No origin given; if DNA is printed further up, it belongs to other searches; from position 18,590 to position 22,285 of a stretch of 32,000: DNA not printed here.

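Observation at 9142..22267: ~13-kb mosaic island splitting the guaBA / perM-purMN neighbourhood, with no mobility genes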

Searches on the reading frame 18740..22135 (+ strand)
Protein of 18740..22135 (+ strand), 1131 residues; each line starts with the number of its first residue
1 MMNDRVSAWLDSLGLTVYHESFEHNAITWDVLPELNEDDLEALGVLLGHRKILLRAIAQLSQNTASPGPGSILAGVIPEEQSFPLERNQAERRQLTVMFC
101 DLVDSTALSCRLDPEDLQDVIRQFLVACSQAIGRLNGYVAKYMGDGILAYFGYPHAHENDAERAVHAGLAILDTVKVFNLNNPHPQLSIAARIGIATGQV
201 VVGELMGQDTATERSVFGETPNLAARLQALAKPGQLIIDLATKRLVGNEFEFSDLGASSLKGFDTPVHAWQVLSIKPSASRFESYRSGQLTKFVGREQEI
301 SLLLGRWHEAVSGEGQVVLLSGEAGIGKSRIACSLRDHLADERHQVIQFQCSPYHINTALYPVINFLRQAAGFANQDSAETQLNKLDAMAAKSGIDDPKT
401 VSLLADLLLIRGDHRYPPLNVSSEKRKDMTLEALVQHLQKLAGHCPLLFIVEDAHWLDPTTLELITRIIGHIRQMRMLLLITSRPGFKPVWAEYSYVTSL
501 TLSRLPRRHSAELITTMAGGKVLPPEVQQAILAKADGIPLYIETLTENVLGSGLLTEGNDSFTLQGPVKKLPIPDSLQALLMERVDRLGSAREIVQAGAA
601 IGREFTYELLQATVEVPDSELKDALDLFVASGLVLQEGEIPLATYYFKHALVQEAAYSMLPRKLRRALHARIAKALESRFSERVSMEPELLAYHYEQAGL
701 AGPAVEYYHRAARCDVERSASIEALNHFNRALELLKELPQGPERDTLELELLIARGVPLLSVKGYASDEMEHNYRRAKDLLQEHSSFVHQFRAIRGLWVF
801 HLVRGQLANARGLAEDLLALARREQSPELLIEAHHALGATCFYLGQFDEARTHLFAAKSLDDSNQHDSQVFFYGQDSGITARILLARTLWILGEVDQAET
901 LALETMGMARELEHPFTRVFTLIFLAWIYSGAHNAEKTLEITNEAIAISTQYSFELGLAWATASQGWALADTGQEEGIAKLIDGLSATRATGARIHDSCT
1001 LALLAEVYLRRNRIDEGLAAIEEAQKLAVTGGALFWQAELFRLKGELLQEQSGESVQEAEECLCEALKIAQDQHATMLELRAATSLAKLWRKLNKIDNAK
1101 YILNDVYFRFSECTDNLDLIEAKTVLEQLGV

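Call 4: search_protein_families(library=pfam, proteins=[window:18740-22135:+])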
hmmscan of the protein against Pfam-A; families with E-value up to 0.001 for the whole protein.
window:18740-22135:+ (1131 aa): 8 families
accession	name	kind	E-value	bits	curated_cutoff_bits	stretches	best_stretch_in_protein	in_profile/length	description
PF00211.25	Guanylate_cyc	-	2.9e-20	73.1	21.9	1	93-265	7-174/183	Adenylate and Guanylate cyclase catalytic domain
PF13191.12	AAA_16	-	4.1e-20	73.4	32.6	1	292-479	1-165/167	AAA ATPase domain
PF00536.37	SAM_1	-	7.4e-16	58.7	23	1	5-60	7-63/64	SAM domain (Sterile alpha motif)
PF13424.12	TPR_12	-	6e-13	49.2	30.1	1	801-854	13-68/77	Tetratricopeptide repeat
PF07647.24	SAM_2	-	9.9e-12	45.3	20.5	1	3-60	6-65/66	SAM domain (Sterile alpha motif)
PF13401.12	AAA_22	-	2.4e-07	31.6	27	1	315-468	5-107/130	AAA domain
PF07721.20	TPR_4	-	5.5e-05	23.8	27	0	881-902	3-24/26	Tetratricopeptide repeat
PF24883.2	NPHP3_N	-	0.00024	21.8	24.8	0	307-407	15-112/164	Nephrocystin 3, N-terminal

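Call 6: search_protein_families(library=padloc, proteins=[window:18740-22135:+], max_evalue=0.01)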
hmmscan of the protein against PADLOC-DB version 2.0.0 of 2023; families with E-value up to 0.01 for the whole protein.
window:18740-22135:+ (1131 aa): 10 families
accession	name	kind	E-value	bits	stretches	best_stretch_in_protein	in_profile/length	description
PDLC02367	PycC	-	5.4e-18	63.3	1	76-238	26-184/226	-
PDLC00734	PycC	-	6e-17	59.8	1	86-227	181-320/374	Pycsar cyclase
PDLC02370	PycC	-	7.6e-15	53.1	1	86-238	73-230/340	-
PDLC00766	PycC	-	3.8e-13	47.4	1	76-238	26-187/232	Pycsar cyclase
PDLC00764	PycC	-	2e-12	44.8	1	88-198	88-203/449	Pycsar cyclase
PDLC00767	PycC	-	3.1e-09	34.6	1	88-238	86-241/337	Pycsar cyclase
PDLC02369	PycC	-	4.5e-07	27.7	1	79-256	30-201/248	-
PDLC00763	PycC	-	4.3e-05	21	1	77-238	34-199/268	Pycsar cyclase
PDLC00761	PycC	-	0.0024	14.8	1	85-233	96-249/438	Pycsar cyclase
PDLC02368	PycC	-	0.0074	13.9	0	92-226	42-177/234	-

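Call 7: search_protein_families(library=ncbifam, proteins=[window:18740-22135:+], max_evalue=0.01)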
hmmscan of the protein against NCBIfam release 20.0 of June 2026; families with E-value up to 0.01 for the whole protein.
window:18740-22135:+ (1131 aa): 4 families
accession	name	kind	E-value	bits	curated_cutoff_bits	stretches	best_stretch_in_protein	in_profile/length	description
TIGR03903.1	TOMM_kin_cyc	equivalog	3.8e-170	568.3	705.75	1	84-1089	277-1267/1267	TOMM system kinase/cyclase fusion protein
NF058673.1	LipAdnlyCyLipJMY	equivalog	1.3e-10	40.6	800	1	88-265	289-442/449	bifunctional lipase/adenylate cyclase LipJ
NF053617.1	SARPRegAfsRStmc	equivalog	5.8e-10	37.8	1430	1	905-1075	802-971/986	SARP-family global regulator AfsR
TIGR02928.1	TIGR02928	subfamily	0.00052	19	181.3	1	292-353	16-84/366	orc1/cdc6 family replication initiation protein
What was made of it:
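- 18740..22135 (+): SAM - class III nucleotidyl cyclase - AAA_16 STAND ATPase - TPR protein (1131 aa). It resembles the cyclase/ATPase part of TIGR03903 but lacks the kinase. Family-conserved gene. Calls 4 and 7.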
